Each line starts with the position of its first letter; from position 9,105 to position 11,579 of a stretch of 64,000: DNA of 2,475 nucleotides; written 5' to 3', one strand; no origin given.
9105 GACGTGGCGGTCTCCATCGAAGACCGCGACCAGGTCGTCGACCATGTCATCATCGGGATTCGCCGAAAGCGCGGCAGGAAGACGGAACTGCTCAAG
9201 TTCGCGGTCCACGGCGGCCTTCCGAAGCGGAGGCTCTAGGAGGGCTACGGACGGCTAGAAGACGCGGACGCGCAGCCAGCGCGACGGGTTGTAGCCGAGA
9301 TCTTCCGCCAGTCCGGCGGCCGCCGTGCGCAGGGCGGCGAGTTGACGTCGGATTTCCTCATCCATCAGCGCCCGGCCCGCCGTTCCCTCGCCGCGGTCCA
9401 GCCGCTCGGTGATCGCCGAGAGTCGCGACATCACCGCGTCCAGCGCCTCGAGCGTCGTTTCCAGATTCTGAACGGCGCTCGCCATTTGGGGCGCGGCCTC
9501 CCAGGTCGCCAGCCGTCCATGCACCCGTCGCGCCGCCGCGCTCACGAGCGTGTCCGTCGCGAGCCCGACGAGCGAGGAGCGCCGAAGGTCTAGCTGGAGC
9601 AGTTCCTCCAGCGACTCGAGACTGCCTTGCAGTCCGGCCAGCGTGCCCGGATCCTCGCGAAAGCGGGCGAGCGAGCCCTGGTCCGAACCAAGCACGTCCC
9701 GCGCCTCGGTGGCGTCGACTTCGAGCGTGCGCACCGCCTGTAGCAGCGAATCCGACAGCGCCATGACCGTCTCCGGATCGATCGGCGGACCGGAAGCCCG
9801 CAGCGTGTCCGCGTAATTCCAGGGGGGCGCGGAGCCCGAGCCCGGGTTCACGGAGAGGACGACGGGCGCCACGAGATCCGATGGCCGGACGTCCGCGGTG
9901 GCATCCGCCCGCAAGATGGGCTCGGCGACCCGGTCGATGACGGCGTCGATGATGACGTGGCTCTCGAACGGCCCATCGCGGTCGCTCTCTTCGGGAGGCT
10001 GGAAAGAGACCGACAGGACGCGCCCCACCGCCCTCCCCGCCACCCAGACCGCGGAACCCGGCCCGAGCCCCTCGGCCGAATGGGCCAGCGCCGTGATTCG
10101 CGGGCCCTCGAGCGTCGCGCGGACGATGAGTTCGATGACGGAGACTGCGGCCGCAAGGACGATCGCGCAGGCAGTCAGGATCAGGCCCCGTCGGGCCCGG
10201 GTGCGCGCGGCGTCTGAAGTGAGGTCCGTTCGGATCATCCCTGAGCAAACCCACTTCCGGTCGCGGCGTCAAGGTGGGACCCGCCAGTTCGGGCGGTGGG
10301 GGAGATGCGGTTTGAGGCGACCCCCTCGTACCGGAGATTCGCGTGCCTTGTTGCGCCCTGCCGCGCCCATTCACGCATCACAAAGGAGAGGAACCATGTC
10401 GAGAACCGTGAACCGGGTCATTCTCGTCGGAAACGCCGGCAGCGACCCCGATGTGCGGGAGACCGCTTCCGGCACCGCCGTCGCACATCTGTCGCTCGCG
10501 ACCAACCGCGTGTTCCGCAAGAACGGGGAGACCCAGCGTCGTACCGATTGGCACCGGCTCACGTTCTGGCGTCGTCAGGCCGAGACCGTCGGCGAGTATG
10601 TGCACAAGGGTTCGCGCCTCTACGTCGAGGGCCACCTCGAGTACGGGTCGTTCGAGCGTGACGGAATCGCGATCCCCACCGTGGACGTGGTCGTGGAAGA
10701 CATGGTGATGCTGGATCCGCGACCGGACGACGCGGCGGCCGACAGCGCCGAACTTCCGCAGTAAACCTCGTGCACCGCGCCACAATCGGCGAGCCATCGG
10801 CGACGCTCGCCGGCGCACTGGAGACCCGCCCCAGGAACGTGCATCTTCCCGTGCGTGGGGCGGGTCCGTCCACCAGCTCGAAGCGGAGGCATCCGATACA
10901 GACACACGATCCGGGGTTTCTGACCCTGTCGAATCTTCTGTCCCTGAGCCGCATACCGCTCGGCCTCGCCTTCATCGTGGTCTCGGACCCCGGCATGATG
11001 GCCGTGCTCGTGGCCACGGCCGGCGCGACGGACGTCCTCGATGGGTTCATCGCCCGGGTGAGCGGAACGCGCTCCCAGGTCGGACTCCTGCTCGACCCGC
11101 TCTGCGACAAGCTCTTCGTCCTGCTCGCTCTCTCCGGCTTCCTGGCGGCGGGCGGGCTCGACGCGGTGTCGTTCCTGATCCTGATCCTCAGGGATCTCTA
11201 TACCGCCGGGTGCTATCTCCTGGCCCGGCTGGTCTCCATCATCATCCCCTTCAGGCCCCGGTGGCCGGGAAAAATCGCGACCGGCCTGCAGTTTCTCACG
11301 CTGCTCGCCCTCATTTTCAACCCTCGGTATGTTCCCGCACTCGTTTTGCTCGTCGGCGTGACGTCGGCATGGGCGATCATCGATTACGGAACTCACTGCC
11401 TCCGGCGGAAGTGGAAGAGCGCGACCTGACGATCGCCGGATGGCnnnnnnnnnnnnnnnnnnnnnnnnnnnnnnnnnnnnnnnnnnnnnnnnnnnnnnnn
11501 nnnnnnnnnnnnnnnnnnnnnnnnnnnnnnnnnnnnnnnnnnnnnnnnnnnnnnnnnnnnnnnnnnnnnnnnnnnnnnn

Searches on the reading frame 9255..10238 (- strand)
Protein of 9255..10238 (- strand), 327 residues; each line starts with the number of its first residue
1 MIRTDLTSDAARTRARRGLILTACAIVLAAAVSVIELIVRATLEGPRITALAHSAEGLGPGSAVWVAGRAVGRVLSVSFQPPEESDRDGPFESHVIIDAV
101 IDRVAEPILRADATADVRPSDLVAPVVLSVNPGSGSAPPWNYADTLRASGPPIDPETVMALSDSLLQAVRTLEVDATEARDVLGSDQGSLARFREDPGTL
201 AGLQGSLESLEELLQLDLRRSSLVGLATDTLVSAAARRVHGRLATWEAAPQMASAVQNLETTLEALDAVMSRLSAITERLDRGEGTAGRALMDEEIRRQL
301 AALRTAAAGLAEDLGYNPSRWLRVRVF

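Call 61: search_protein_families(library=pfam, proteins=[window:9255-10238:-], max_evalue=0.001)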
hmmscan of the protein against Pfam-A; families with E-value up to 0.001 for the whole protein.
window:9255-10238:- (327 aa): 1 family
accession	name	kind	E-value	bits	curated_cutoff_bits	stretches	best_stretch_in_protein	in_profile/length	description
PF02470.25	MlaD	-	4.3e-09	36.9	25.1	1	45-133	2-81/81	MlaD protein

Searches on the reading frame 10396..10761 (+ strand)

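Call 61: search_protein_families(library=pfam, proteins=[window:10396-10761:+], max_evalue=0.001)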
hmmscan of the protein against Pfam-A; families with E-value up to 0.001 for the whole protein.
seq(122 aa): 1 family
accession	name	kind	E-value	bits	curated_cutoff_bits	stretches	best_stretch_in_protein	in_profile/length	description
PF00436.31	SSB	-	6.1e-30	103.8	26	1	5-106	1-104/104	Single-strand binding protein family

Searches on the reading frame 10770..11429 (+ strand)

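Call 61: search_protein_families(library=pfam, proteins=[window:10770-11429:+], max_evalue=0.001)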
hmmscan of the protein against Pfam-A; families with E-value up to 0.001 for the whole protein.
window:10770-11429:+ (219 aa): 1 family
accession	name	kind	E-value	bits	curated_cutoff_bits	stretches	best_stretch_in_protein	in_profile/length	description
PF01066.26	CDP-OH_P_transf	-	1.3e-18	68.3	22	1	52-197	2-147/152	CDP-alcohol phosphatidyltransferase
